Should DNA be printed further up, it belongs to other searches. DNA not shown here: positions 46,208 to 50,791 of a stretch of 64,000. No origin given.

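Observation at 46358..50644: Giant double-activase / hydroxyacyl-CoA-dehydratase-like fusion resembling a fused PlsA-PlsR plasmalogen synthase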

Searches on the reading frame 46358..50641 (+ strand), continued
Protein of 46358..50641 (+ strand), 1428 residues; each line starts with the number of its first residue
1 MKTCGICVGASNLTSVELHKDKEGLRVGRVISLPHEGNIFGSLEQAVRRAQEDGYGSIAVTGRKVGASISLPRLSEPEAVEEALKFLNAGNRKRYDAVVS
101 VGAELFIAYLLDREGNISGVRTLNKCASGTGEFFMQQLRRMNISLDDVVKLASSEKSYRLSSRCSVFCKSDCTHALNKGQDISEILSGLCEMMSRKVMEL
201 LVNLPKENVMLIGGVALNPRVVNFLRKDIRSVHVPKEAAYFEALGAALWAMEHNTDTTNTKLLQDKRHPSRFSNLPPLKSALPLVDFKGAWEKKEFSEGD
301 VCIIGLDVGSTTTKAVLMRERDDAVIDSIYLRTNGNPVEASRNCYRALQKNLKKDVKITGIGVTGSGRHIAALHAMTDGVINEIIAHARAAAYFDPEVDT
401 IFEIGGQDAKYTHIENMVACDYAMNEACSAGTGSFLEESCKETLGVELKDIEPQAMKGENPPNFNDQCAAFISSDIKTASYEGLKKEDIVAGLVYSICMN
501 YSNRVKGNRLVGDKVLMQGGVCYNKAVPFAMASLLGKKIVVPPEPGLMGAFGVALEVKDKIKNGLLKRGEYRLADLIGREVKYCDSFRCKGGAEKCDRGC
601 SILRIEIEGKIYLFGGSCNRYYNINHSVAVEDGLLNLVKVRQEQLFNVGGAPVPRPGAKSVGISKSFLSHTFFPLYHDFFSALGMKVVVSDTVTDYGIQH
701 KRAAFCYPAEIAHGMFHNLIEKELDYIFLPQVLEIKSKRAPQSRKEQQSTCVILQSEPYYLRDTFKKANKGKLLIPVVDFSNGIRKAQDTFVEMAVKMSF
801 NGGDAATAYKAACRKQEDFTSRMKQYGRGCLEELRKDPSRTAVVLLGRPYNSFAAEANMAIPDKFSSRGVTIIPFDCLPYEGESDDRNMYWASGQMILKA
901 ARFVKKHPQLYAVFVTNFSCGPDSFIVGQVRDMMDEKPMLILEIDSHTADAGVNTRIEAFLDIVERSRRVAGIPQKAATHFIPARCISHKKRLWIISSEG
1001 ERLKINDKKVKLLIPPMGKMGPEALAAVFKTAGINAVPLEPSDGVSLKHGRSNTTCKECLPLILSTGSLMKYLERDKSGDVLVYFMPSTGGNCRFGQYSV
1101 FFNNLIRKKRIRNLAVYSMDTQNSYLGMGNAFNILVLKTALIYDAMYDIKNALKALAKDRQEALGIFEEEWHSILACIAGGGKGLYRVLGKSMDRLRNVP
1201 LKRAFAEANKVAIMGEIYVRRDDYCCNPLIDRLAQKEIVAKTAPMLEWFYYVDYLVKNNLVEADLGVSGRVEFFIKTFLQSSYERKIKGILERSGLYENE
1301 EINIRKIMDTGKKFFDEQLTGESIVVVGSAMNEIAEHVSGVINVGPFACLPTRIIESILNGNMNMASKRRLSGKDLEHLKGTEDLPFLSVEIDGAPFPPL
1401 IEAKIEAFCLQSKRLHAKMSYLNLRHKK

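Call 112: find_encoding_contigs(protein=P0020, flank=10000, max_places=1)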
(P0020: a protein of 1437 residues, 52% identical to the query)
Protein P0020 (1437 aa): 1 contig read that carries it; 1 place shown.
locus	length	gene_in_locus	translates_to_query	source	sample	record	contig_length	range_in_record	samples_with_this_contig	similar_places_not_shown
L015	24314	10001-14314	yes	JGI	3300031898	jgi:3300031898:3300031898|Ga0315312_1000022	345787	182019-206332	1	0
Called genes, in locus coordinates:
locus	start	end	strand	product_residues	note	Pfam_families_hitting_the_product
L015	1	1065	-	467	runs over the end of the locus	PF00884:Sulfatase, PF01663:Phosphodiest (faint), PF16347:SGSH_C (faint), PF14707:Sulfatase_C (faint)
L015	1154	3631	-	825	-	PF00135:COesterase, PF07859:Abhydrolase_3, PF20434:BD-FAE, PF01738:DLH (weak), PF00326:Peptidase_S9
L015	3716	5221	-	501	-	PF06283:ThuA, PF00857:Isochorismatase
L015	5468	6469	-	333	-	PF01261:AP_endonuc_2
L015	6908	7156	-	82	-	PF12844:HTH_19 (weak), PF01381:HTH_3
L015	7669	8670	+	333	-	PF13439:Glyco_transf_4, PF13579:Glyco_trans_4_4, PF00534:Glycos_transf_1, PF13692:Glyco_trans_1_4, PF13524:Glyco_trans_1_2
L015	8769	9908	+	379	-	PF04015:DUF362, PF13484:Fer4_16 (faint), PF13237:Fer4_10 (faint), PF00037:Fer4 (faint), PF12837:Fer4_6 (faint), PF12838:Fer4_7 (weak), PF14697:Fer4_21, PF13187:Fer4_9 (weak)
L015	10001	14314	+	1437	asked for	PF01869:BcrAD_BadFG, PF09989:DUF2229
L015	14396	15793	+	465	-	PF05977:MFS_3, PF07690:MFS_1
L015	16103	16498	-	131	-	PF00376:MerR (weak), PF13411:MerR_1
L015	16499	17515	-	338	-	PF01210:NAD_Gly3P_dh_N, PF02558:ApbA (weak), PF03807:F420_oxidored (faint), PF07479:NAD_Gly3P_dh_C, PF20618:GPD_NAD_C_bact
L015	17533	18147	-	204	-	PF02660:G3P_acyltransf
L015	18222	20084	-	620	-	PF12801:Fer4_5, PF12797:Fer4_2 (faint), PF12798:Fer4_3 (faint), PF12801:Fer4_5 (weak), PF00037:Fer4 (weak), PF12838:Fer4_7, PF13187:Fer4_9 (weak), PF14697:Fer4_21 (weak), +6 more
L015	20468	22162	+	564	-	PF19543:GH123_N (faint), PF22680:Glyco_hydro_123_N_2 (weak), PF13320:GH123_cat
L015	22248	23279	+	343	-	PF00483:NTP_transferase, PF12804:NTP_transf_3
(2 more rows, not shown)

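Call 114: find_encoding_contigs(protein=P0042, flank=8000, max_places=1)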
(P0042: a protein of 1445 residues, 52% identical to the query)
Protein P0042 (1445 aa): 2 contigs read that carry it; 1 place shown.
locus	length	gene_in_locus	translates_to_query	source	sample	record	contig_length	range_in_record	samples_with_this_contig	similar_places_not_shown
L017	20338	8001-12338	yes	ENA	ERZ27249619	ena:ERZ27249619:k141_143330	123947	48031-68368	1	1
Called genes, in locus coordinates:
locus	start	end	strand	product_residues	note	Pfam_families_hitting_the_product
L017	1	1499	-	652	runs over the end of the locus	PF13588:HSDR_N_2, PF02384:N6_Mtase, PF07669:Eco57I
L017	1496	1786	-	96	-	PF20582:UPF0758_N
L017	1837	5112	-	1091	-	-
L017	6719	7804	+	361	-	PF04015:DUF362, PF13484:Fer4_16 (faint), PF13237:Fer4_10 (faint), PF00037:Fer4 (faint), PF12837:Fer4_6 (weak), PF14697:Fer4_21, PF12838:Fer4_7 (weak), PF13187:Fer4_9 (weak)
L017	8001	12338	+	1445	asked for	PF01869:BcrAD_BadFG, PF02782:FGGY_C (faint), PF01869:BcrAD_BadFG, PF09989:DUF2229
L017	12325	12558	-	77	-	PF04255:DUF433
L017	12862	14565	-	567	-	PF00474:SSF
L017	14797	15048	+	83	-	-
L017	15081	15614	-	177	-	PF02502:LacAB_rpiB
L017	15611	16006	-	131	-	PF01451:LMWPc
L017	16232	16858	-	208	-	PF01300:Sua5_yciO_yrdC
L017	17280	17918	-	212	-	PF01464:SLT (faint)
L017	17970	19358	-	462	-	PF26686:DUF8575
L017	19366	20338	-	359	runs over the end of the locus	PF14486:DUF4432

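Call 115: find_encoding_contigs(protein=P0048, flank=8000, max_places=1)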
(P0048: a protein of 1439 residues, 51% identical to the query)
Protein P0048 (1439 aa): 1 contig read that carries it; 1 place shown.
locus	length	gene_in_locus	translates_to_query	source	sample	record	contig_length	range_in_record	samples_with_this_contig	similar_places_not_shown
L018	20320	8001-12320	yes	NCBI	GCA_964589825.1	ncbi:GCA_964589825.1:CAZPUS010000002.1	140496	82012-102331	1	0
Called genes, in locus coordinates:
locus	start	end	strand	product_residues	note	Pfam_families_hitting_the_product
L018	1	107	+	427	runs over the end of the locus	PF00579:tRNA-synt_1b, PF22421:SYY_C-terminal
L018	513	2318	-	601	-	PF13229:Beta_helix (weak)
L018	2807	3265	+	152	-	-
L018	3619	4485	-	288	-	PF20240:DUF6597, PF12833:HTH_18, PF00165:HTH_AraC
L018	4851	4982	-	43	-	-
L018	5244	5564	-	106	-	-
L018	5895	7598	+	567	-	PF08400:phage_tail_N (faint), PF09430:EMC7_beta-sandw (faint), PF13620:CarboxypepD_reg, PF13715:CarbopepD_reg_2, PF17210:SdrD_B (weak), PF17802:SpaA (weak), PF22904:NOMO1-like_2nd (weak), PF13620:CarboxypepD_reg, +1 more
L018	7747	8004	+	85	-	-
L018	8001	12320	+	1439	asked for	PF01869:BcrAD_BadFG, PF09989:DUF2229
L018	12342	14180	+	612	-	PF01541:GIY-YIG, PF27096:UvrC_M, PF02151:UVR (faint), PF22920:UvrC_RNaseH, PF08459:UvrC_RNaseH_dom, PF12826:HHH_2 (weak), PF14520:HHH_5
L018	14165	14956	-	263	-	PF01740:STAS, PF13466:STAS_2 (weak)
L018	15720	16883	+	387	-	PF02481:DNA_processg_A, PF17782:WHD_DprA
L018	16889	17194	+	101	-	PF04977:DivIC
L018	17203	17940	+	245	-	PF04367:DUF502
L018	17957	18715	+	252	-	PF11967:RecO_N, PF02565:RecO_C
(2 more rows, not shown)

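Call 116: find_encoding_contigs(protein=P0034, flank=8000, max_places=1)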
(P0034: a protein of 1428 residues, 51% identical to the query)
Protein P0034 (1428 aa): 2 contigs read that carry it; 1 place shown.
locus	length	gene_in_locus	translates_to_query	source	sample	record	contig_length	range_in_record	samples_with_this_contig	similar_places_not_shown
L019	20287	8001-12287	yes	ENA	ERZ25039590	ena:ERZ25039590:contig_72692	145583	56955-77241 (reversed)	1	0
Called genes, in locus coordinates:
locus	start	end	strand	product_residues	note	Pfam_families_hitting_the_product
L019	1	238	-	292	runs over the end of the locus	-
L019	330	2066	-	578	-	-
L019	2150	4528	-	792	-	-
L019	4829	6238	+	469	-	PF07690:MFS_1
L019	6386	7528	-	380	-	PF02685:Glucokinase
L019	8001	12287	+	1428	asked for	PF01869:BcrAD_BadFG, PF02782:FGGY_C (weak), PF09989:DUF2229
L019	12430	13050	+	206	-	PF00117:GATase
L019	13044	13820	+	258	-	PF00977:His_biosynth, PF03060:NMO (faint)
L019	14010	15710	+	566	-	PF12801:Fer4_5, PF25160:LdpA_Fe-S-bd (faint), PF12801:Fer4_5 (weak), PF12797:Fer4_2 (faint), PF12837:Fer4_6 (faint), PF00037:Fer4 (weak), PF12838:Fer4_7 (weak), PF00037:Fer4 (weak), +5 more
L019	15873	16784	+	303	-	PF04015:DUF362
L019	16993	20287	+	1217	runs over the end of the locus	-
